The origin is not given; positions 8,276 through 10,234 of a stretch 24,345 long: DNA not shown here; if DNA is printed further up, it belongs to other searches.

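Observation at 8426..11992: Three-component sensor: a 7-8 TM pseudo-kinase paralogue coupled to a HisKA_3 kinase and a NarL-type regulator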

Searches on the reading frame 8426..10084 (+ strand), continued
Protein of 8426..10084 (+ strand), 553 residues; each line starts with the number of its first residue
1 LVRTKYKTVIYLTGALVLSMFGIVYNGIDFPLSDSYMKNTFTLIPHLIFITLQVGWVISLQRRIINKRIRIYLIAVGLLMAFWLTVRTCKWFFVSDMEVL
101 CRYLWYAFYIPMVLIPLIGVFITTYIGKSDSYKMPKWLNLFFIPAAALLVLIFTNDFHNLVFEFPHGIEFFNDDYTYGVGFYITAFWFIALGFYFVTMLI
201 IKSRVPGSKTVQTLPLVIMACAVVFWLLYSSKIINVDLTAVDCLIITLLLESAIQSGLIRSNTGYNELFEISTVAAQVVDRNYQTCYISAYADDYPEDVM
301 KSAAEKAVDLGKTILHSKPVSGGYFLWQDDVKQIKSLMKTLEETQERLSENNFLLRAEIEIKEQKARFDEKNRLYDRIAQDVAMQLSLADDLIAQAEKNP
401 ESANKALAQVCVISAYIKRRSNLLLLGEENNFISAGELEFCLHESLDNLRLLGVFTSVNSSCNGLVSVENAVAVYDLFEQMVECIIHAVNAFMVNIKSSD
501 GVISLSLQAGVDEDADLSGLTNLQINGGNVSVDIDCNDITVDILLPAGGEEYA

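Call 31: predict_structure(alignment_id=A1)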
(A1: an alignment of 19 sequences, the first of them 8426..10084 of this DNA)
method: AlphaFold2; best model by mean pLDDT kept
length: 553 residues; sequences in the alignment: 19
mean_pLDDT: 73.0   pTM: 0.45
mean pLDDT of the five models: 73.0, 71.9, 66.7, 66.6, 66.4
residues with pLDDT >= 90: 5; 70-90: 385; 50-70: 102; < 50: 61
segments of 3 or more residues with pLDDT < 50: 1-5, 29-34, 206-208, 263-273, 331-359, 550-553
pLDDT, mean of each block of 10 residues (from residue 1): 51 62 52 53 72 82 77 89 83 74 85 84 74 77 87 86 78 79 82 75 55 69 74 68 78 71 46 62 71 76 78 72 69 45 40 46 60 70 78 81 74 79 78 85 85 84 85 87 81 87 86 74 76 82 72 36
secondary structure, 60 per line:
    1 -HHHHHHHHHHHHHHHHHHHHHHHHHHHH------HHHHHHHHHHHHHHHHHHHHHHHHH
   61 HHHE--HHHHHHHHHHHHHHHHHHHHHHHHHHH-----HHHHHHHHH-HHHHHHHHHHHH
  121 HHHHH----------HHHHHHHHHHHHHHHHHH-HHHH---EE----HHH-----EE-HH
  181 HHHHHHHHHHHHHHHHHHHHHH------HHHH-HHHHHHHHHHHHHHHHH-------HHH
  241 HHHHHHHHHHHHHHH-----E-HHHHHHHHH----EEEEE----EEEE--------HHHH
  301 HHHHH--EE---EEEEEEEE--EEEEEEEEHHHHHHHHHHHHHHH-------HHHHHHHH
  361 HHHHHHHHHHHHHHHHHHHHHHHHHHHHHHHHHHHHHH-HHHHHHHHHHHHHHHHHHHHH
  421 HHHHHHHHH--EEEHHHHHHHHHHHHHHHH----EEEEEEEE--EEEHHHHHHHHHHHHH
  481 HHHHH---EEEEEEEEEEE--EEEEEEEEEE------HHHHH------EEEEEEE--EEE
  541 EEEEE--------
elements in order: H2-29 H36-63 H67-93 H99-107 H109-125 H136-153 H155-158 H179-202 H209-212 H214-230 H238-255 H263-271 E276-280 E285-288 H297-305 E313-320 E323-330 H331-345 H353-398 H400-429 E432-434 H435-450 E455-462 E465-467 H468-485 E489-499 E502-511 H518-522 E529-535 E538-545
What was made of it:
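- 8426..10087 (+): g1: 553-aa membrane pseudo-histidine-kinase (HisKA_7TM family). AF2 model pLDDT 73 (call 31).
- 8426..9202 (+): g1 polytopic membrane domain (aa 1-259; 8 hydrophobic segments). AF2 helices 2-255 (call 31).
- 9212..9415 (+): g1 PAS-like alpha/beta linker (aa 263-330). AF2 secondary structure (call 31).
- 9521..9712 (+): g1 DHp-like helical hairpin (aa 366-429). AF2 helices 353-398 and 400-429 (call 31).
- On Canonical sensor histidine kinase (applied to g1): The AF2 model has pLDDT 73 (call 31).
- The g1 model has only moderate confidence (pLDDT 73, from a 19-sequence alignment; call 31).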

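Call 34: fold_search(model_id=the predicted structure, library=pdb)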
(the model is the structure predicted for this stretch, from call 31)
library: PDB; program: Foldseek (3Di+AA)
matches with E <= 10: 1084; with E <= 0.001: 113
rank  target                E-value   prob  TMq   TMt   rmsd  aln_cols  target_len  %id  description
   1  9a5d_A                2.7e-08  1.00  0.16  0.15  27.8       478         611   11  Integrative model of WALK-YYCH by crosslinking MS and deep learning (released 2024-09-18)
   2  4gcz_B                3.5e-07  1.00  0.20  0.27  21.3       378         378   13  Structure of a blue-light photoreceptor (released 2013-06-19)
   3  4gcz_A                7.2e-07  1.00  0.18  0.26  20.8       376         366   12  Structure of a blue-light photoreceptor (released 2013-06-19)
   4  3a0r_A                1.6e-06  1.00  0.18  0.28  14.9       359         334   12  Crystal structure of histidine kinase ThkA (TM1359) in complex with response regulator protein TrrA (TM1360) (released 2009-10-20)
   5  8isi_A                2.0e-06  1.00  0.19  0.13  21.4       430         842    9  Photochromobilin-free form of Arabidopsis thaliana phytochrome A - apo-AtphyA (released 2023-08-09)
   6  4i5s_A                2.4e-06  1.00  0.18  0.25  22.5       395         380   11  Structure and function of sensor histidine kinase (released 2013-03-27)
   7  9eut_A                2.6e-06  1.00  0.20  0.16  24.9       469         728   10  Cryo-EM structure of the full-length Pseudomonas aeruginosa bacteriophytochrome in its Pr state (released 2024-09-04)
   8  8isk_A                6.0e-06  1.00  0.19  0.13  17.1       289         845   10  Pr conformer of Zea mays phytochrome A1 - ZmphyA1-Pr (released 2023-08-09)
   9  5iuj_B                7.1e-06  1.00  0.19  0.44  15.6       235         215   16  Crystal structure of the DesK-DesR complex in the phosphotransfer state with low Mg2+ (20 mM) (released 2016-12-21)
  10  5iuk_D                7.4e-06  1.00  0.18  0.41  18.2       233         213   14  Crystal structure of the DesK-DesR complex in the phosphotransfer state with high Mg2+ (150 mM) (released 2016-12-21)
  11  5iuj_A                8.2e-06  1.00  0.18  0.42  18.1       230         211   14  Crystal structure of the DesK-DesR complex in the phosphotransfer state with low Mg2+ (20 mM) (released 2016-12-21)
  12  4qpk_A                9.1e-06  1.00  0.21  0.48   7.5       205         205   12  1.7 Angstrom Structure of a Bacterial Phosphotransferase (released 2015-07-15)
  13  5c93_B                1.1e-05  1.00  0.20  0.42   9.8       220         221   13  Histidine kinase with ATP (released 2016-07-27)
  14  3ehj_A                1.3e-05  1.00  0.19  0.45  14.1       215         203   15  Crystal structure of DesKC-H188V in complex with AMP-PCP (released 2009-09-15)
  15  5iuj_D                1.3e-05  1.00  0.18  0.42  18.2       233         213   14  Crystal structure of the DesK-DesR complex in the phosphotransfer state with low Mg2+ (20 mM) (released 2016-12-21)
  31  4q20_A                3.2e-05  1.00  0.21  0.42  10.5       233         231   14  Crystal structure of a C-terminal part of tyrosine kinase (DivL) from Caulobacter crescentus CB15 at 2.50 A resolution (released 2014-04-23)
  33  4q20_B                3.5e-05  1.00  0.20  0.41   8.3       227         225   13  Crystal structure of a C-terminal part of tyrosine kinase (DivL) from Caulobacter crescentus CB15 at 2.50 A resolution (released 2014-04-23)
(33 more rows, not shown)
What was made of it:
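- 8426..10087 (+): Foldseek hits are histidine kinases (call 34).
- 9212..9415 (+): Foldseek alignments to PAS-containing kinases span 360-480 columns (call 34).
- On Canonical sensor histidine kinase (applied to g1): The top 50 Foldseek PDB hits are almost all histidine kinases or kinase-derived proteins (call 34).
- Closest known: DivL of Caulobacter crescentus. Same: It is among the Foldseek hits of the g1 model (4q20, E 3e-5, call 34).
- DivL is among the Foldseek hits (4q20, call 34).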

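Call 40: search_protein_representatives(alignment_id=A1)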
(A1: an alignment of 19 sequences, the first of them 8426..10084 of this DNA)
Query: 19 sequences, 552 profile positions. Proteins with E-value up to 0.001 (for the whole library): 3065; up to 1e-10: 2467; up to 1e-30: 1581. The best 150 are listed.
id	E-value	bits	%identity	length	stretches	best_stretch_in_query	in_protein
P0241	2.2e-243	825.1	-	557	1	2-550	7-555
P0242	1.4e-211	720.1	-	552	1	1-550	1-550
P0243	1.4e-196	670.6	-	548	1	7-550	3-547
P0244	2.6e-196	669.7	-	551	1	13-550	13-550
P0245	7.4e-196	668.3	-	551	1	5-550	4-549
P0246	1.4e-184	631.0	-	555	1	3-512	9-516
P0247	2.3e-182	623.7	-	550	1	1-548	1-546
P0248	3.8e-173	593.3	-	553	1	1-550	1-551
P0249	4.1e-169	580.0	-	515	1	41-550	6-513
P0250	1.4e-161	555.2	-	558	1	3-546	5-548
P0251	6.3e-155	533.2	-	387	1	180-545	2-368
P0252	2.8e-154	531.0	-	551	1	5-551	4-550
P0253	9.2e-151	519.4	-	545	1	1-551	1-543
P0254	3.2e-148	511.0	-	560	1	7-519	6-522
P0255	5.9e-148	510.1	-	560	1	6-550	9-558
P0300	2.0e-118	412.7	-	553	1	1-513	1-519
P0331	1.1e-110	387.1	-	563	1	1-509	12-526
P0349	1.1e-108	380.5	-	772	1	16-528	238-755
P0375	3.5e-105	368.9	-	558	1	1-521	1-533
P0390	1.7e-103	363.4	-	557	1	25-511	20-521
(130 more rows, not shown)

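Call 44: search_protein_families(library=pfam, alignment_id=A3, max_evalue=0.01)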
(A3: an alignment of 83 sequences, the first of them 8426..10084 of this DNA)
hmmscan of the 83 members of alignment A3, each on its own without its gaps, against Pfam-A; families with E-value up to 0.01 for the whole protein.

A. member 1, window:8426-10084:+ (553 aa): 1 family
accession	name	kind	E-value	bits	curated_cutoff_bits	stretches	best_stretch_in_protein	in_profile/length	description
PF16927.11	HisKA_7TM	-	4.7e-10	40.1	28.6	1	51-251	9-211/224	N-terminal 7TM region of histidine kinase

B. families by the number of members that match (of 83 scanned): 12 families
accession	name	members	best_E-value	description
PF16927.11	HisKA_7TM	80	2e-22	N-terminal 7TM region of histidine kinase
PF07200.18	Mod_r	1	0.0017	Modifier of rudimentary (Mod(r)) protein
PF15777.11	Anti-TRAP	1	0.0024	Tryptophan RNA-binding attenuator protein inhibitory protein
PF07996.16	T4SS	1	0.0035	Type IV secretion system proteins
PF01864.22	CarS-like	1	0.0051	CDP-archaeol synthase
PF05781.17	MRVI1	1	0.0059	MRVI1 protein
PF10066.14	DUF2304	1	0.0061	Uncharacterized conserved protein (DUF2304)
PF00018.34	SH3_1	1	0.0064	SH3 domain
PF11802.13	CENP-K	1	0.0064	Centromere-associated protein K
PF21680.2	GIDA_C_1st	1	0.0085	tRNA modifying enzyme MnmG/GidA C-terminal helical domain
PF18766.7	SWI2_SNF2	1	0.0089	SWI2/SNF2 ATPase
PF03961.19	FapA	1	0.0092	Flagellar Assembly Protein A beta solenoid domain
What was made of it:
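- On Canonical sensor histidine kinase (applied to g1): There is no HATPase_c hit in 83 members (call 44).
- On Pfam HisKA_7TM (PF16927) (g1): 80 of 83 family representatives also match (call 44).
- None of 83 diverse members hits HATPase_c or HisKA, while 80 hit HisKA_7TM (call 44).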

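Call 48: find_related_loci(query=A1, collection=genome_contigs, flank=5000)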
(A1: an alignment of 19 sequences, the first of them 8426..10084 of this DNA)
Query A1 (553 aa) in genome_contigs; peptide patterns used: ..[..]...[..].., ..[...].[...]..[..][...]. (x = any residue, [..] = any of these).
359 stretches matched a pattern; 348 encode a relative of the query (tblastn E <= 1e-3); the best 80 are kept; 80 distinct loci.
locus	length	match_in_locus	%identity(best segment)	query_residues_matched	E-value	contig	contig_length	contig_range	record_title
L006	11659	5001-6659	99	1-553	0e+0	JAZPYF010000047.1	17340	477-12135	MAG: Acutalibacteraceae bacterium isolate T1900044648_TS20190114.MAGScoT_cleanbin_000010 SGB_1393_k141_1668414, whole ge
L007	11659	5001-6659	98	1-553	0e+0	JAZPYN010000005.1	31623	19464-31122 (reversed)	MAG: Acutalibacteraceae bacterium isolate T1900044647_TS20190113.MAGScoT_cleanbin_000010 SGB_1385_k141_3024400, whole ge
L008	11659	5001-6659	98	1-553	0e+0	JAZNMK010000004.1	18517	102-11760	MAG: Acutalibacteraceae bacterium isolate T1900044663_TS20190129.MAGScoT_cleanbin_000009 SGB_1534_k141_415832, whole gen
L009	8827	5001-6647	69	1-549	0e+0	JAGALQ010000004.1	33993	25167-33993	MAG: Clostridia bacterium isolate RGIG8555 Water_deer_Cecum-3__c22175, whole genome shotgun sequence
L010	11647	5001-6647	68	1-549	0e+0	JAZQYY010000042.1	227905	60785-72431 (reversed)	MAG: Acutalibacteraceae bacterium isolate T1900045159_TC20190153.MAGScoT_cleanbin_000008 SGB_5013_k141_555363, whole gen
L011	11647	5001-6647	67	1-549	0e+0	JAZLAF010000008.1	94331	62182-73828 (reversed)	MAG: Acutalibacteraceae bacterium isolate T1900045080_TC20190074.MAGScoT_cleanbin_000011 SGB_4652_k141_1579453, whole ge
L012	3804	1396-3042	68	1-549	0e+0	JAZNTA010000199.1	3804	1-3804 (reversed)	MAG: Acutalibacteraceae bacterium isolate T1900044805_TS20190271.MAGScoT_cleanbin_000016 SGB_2750_k141_1448052, whole ge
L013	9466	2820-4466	68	1-549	0e+0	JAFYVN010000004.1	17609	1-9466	MAG: Clostridia bacterium isolate RGIG7460 Water_buffalos_Colon-1__c247309, whole genome shotgun sequence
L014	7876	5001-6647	67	1-549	0e+0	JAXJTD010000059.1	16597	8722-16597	MAG: Acutalibacteraceae bacterium isolate DOME_MAG_4360 4360_C0308_k141_239313, whole genome shotgun sequence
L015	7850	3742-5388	68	1-549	0e+0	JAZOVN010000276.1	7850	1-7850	MAG: Acutalibacteraceae bacterium isolate T1900045525_YK20190219.MAGScoT_cleanbin_000042 SGB_7688_k141_480215, whole gen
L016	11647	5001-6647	67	1-549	0e+0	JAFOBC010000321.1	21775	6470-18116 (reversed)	MAG: Clostridia bacterium isolate RGIG306 Dairy_cattle_Colon-1__c631408, whole genome shotgun sequence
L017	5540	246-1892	68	1-549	0e+0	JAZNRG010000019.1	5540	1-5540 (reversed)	MAG: Acutalibacteraceae bacterium isolate T1900044818_TS20190284.MAGScoT_cleanbin_000040 SGB_2829_k141_589862, whole gen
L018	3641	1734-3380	67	1-549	0e+0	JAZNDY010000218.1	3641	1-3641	MAG: Acutalibacteraceae bacterium isolate T1900044724_TS20190190.MAGScoT_cleanbin_000044 SGB_1925_k141_494547, whole gen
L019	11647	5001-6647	67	1-549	0e+0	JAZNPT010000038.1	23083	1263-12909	MAG: Acutalibacteraceae bacterium isolate T1900044832_TS20190298.MAGScoT_cleanbin_000010 SGB_2900_k141_1821691, whole ge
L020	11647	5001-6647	67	1-549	0e+0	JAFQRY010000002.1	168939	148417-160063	MAG: Clostridia bacterium isolate RGIG2096 Goat_Colon-3__c21147, whole genome shotgun sequence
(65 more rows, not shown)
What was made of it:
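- Tried and rejected: A1 was used instead (call 48).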

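Call 62: search_solved_structures(query=A3, max_evalue=10, show_alignments=0)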
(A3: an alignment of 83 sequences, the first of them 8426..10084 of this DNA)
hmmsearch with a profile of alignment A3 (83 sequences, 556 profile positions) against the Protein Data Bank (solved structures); distinct sequences matched with E-value up to 10: 12.
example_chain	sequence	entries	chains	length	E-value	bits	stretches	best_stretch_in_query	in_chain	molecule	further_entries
9izd_A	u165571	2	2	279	0.17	13.3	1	162-246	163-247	Hydroxycarboxylic acid receptor 1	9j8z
8z87_R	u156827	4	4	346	0.26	12.7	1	162-246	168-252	Hydroxycarboxylic acid receptor 1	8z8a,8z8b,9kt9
9e78_5G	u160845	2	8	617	0.5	11.8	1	301-407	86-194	distal DC2 | ODAD1 central coiled coil region domain-containing protein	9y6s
7upo_B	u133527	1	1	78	0.6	11.5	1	335-400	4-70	DHT03 protein B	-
7upq_B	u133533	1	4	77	0.85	11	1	335-400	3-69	DHT03 protein B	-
9jmc_R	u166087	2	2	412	1.2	10.5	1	59-121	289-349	Motilin receptor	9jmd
8ibu_R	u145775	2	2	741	2.2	9.7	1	59-121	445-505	Soluble cytochrome b562,Motilin receptor,Fusion tag | Soluble cytochrome b562,Motilin receptor,Soluble cytochrome b562, motilin receptor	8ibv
6gyh_A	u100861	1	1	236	2.4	9.6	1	177-227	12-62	Family A G protein-coupled receptor-like protein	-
7zol_A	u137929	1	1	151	3.7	8.9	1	344-414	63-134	TPR-CHAT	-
9llg_M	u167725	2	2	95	4.8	8.6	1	177-231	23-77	De novo designed negative allosteric GPCR exoframe modulator targeting TM5/6/7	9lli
7xk3_D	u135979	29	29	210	6.4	8.1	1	176-260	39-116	Na(+)-translocating NADH-quinone reductase subunit D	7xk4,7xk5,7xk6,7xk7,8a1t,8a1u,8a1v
8i9r_Cg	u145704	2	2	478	7.4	7.9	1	299-376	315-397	Brix domain-containing protein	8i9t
